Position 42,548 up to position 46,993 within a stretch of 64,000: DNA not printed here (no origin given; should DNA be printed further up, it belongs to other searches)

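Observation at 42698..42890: Shared ~55-aa C-terminal domain ending in (F/Y)(Y/F)R(L/V) on eight secreted proteins: candidate sorting/anchoring tag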

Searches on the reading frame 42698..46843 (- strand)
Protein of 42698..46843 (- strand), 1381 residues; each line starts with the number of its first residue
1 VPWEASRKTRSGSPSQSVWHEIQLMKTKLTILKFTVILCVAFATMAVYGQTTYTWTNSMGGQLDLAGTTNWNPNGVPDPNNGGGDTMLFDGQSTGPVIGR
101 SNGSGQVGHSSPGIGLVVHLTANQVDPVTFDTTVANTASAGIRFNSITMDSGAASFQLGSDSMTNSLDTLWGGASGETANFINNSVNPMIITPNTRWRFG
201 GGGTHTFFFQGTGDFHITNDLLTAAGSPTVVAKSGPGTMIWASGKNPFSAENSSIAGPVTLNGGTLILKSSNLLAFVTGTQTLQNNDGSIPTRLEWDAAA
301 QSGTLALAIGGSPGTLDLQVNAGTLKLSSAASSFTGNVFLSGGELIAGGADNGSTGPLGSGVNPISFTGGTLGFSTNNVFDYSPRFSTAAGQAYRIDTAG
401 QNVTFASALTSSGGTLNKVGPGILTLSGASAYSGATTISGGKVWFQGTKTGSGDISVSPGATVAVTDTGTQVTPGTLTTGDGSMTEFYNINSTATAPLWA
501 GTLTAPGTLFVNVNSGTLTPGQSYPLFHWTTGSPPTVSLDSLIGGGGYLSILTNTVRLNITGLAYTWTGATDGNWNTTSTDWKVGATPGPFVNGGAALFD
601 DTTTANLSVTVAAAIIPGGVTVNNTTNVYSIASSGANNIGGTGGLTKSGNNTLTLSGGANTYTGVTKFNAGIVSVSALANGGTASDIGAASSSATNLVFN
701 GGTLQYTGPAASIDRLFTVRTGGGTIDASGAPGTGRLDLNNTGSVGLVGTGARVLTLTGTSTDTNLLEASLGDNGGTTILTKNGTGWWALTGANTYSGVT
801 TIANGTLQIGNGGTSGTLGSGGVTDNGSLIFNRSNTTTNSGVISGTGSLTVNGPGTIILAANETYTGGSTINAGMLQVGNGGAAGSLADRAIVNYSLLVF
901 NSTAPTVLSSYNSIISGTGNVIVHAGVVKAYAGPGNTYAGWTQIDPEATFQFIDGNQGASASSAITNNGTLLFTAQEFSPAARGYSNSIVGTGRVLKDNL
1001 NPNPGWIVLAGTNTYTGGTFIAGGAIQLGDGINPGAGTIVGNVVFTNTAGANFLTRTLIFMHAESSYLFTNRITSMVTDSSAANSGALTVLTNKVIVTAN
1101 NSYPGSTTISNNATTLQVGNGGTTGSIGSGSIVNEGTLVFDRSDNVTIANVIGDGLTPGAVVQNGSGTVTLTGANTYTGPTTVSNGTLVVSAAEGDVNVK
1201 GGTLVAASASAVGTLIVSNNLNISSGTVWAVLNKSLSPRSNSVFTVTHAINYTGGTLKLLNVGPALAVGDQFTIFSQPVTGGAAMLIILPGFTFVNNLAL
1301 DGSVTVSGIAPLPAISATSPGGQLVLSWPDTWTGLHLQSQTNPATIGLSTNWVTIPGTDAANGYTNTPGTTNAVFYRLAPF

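Call 8: search_protein_families(library=pfam, max_evalue=0.001, proteins=[window:42698-46843:-])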
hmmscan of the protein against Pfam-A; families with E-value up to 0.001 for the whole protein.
window:42698-46843:- (1381 aa): 1 family
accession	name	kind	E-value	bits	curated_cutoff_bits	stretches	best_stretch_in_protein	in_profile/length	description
PF12951.13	PATR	-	1.2e-32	112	27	6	1162-1190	2-30/30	Passenger-associated-transport-repeat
